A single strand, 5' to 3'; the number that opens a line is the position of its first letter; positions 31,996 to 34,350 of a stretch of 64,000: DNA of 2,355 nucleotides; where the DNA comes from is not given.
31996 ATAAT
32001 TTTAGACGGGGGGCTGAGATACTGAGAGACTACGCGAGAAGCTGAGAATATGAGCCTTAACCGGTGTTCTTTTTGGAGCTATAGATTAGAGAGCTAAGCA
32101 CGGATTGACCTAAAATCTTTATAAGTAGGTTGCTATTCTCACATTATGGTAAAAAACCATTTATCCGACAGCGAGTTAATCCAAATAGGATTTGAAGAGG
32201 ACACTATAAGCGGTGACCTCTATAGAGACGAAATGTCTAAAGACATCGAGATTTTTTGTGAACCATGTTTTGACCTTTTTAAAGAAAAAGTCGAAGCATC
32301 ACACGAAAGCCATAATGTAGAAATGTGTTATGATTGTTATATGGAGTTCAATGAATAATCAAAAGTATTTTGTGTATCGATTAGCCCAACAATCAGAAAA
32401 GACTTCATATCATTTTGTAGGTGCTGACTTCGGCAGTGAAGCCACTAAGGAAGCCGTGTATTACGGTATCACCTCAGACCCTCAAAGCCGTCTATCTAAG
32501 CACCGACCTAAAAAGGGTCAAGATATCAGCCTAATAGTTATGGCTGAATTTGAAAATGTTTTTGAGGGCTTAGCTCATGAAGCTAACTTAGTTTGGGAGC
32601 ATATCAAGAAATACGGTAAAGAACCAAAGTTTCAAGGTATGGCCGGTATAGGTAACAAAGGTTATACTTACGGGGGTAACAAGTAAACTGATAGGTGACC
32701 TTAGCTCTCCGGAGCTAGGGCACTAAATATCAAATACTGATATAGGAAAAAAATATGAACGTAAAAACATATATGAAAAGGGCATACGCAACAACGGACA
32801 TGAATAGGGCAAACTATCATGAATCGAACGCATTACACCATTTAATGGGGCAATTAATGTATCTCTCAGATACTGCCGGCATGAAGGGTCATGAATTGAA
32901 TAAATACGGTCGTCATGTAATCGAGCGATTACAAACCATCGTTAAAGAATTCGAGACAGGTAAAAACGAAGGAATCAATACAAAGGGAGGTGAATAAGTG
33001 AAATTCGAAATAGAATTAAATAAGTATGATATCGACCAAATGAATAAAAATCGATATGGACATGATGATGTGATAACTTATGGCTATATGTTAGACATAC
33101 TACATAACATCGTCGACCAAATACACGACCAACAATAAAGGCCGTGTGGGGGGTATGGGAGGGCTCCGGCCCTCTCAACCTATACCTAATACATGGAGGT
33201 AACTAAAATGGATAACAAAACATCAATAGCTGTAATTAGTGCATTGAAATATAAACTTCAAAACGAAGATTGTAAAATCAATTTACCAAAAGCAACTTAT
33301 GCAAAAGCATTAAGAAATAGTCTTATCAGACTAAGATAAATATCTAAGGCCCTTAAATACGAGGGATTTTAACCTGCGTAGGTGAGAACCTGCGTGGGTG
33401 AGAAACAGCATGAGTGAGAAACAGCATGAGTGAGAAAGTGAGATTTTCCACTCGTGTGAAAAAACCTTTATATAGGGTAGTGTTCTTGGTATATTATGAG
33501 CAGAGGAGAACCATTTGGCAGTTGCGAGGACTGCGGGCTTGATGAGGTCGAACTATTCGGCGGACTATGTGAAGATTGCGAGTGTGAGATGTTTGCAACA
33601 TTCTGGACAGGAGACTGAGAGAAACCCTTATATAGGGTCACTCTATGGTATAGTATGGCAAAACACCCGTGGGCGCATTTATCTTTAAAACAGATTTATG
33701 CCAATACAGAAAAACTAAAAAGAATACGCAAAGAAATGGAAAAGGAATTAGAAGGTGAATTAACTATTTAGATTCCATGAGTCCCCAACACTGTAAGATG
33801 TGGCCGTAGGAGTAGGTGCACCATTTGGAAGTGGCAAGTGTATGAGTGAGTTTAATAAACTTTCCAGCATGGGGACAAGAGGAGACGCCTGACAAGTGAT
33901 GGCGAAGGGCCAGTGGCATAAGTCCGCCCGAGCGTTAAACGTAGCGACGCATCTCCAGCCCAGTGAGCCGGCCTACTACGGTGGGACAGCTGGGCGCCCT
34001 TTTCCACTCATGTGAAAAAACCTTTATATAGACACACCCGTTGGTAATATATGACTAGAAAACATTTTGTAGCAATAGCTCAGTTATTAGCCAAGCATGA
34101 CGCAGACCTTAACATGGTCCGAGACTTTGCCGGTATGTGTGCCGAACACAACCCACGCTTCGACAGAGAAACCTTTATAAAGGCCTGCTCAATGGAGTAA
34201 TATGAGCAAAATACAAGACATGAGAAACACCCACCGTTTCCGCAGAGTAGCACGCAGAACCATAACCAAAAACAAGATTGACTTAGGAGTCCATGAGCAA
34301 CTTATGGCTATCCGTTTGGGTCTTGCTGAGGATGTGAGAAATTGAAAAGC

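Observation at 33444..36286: Repeated hairpin + palindrome + BRE/TATA cassettes: an archaeal analogue of T4-type PeSL elements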

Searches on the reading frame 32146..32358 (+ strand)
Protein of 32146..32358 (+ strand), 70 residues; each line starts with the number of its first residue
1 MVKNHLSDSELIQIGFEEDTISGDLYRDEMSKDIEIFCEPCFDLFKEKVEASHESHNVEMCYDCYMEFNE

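Call 43: search_protein_families(library=pfam, proteins=[window:32146-32358:+], max_evalue=0.1)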
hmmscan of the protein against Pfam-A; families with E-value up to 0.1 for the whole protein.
window:32146-32358:+ (70 aa): 1 family
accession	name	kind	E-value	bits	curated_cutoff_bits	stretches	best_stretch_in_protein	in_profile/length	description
PF01363.27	FYVE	-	0.0039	17.7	27.8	1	35-69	32-66/67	FYVE zinc finger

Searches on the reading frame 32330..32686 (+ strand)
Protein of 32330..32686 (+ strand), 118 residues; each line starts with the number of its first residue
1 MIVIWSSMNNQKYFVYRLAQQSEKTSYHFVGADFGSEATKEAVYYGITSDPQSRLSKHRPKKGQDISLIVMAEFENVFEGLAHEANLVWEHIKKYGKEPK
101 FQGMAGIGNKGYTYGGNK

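Call 28: search_protein_families(library=pfam, proteins=[window:32330-32686:+], max_evalue=1)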
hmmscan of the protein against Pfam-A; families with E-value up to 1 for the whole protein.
window:32330-32686:+ (118 aa): 2 families
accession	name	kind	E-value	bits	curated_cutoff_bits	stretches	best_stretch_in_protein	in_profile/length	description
PF01541.30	GIY-YIG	-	0.00038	21.1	22.6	1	39-67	11-39/78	GIY-YIG catalytic domain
PF05063.20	MT-A70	-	0.15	12.4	23.9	1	14-76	75-134/172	MT-A70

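Call 29: search_protein_families(library=phrogs, proteins=[window:32330-32686:+], max_evalue=0.1)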
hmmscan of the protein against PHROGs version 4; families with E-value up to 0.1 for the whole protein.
window:32330-32686:+ (118 aa): 2 families
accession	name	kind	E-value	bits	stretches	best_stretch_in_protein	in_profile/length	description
phrog_3312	-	DNA, RNA and nucleotide metabolism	0.04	14.9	1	37-63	13-39/175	endonuclease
phrog_20046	-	unknown function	0.047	14.2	1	41-94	67-121/302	-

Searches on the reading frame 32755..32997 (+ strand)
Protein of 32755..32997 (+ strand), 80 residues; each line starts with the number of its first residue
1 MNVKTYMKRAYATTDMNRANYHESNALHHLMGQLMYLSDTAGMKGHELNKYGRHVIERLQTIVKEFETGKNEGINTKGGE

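Call 28: search_protein_families(library=pfam, proteins=[window:32755-32997:+], max_evalue=1)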
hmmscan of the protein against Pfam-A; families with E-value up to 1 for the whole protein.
window:32755-32997:+ (80 aa): 1 family
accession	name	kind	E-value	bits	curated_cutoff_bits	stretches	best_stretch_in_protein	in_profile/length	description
PF19708.4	DUF6205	-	0.041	14.7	27.3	1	31-73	55-97/141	Family of unknown function (DUF6205)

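Call 29: search_protein_families(library=phrogs, proteins=[window:32755-32997:+], max_evalue=0.1)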
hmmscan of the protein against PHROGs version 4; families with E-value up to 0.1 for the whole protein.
window:32755-32997:+ (80 aa): 0 families

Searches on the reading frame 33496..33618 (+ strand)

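Call 28: search_protein_families(library=pfam, proteins=[window:33496-33618:+], max_evalue=1)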
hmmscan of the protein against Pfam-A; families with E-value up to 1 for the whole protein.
window:33496-33618:+ (40 aa): 3 families
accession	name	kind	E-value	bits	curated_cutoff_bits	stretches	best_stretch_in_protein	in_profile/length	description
PF01258.23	zf-dskA_traR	-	0.13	12.7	24.9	1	6-14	2-10/36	Prokaryotic dksA/traR C4-type zinc finger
PF21326.4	KDM6_GATAL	-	0.35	11.2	27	0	25-35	12-22/59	KDM6, GATA-like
PF07503.17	zf-HYPF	-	0.75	10.1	23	0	6-14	20-28/34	HypF finger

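Call 29: search_protein_families(library=phrogs, proteins=[window:33496-33618:+], max_evalue=0.1)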
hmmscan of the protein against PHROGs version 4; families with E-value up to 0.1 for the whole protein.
window:33496-33618:+ (40 aa): 1 family
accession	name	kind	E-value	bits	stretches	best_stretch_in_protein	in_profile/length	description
phrog_36481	-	unknown function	0.061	14.4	1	9-38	16-44/60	-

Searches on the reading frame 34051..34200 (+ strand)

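Call 28: search_protein_families(library=pfam, proteins=[window:34051-34200:+], max_evalue=1)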
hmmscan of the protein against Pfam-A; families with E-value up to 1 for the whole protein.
window:34051-34200:+ (49 aa): 0 families

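Call 29: search_protein_families(library=phrogs, proteins=[window:34051-34200:+], max_evalue=0.1)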
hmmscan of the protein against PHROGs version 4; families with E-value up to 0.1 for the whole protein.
window:34051-34200:+ (49 aa): 1 family
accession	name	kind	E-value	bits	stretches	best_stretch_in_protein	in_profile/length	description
phrog_19432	-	unknown function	0.012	17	1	1-48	3-54/131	-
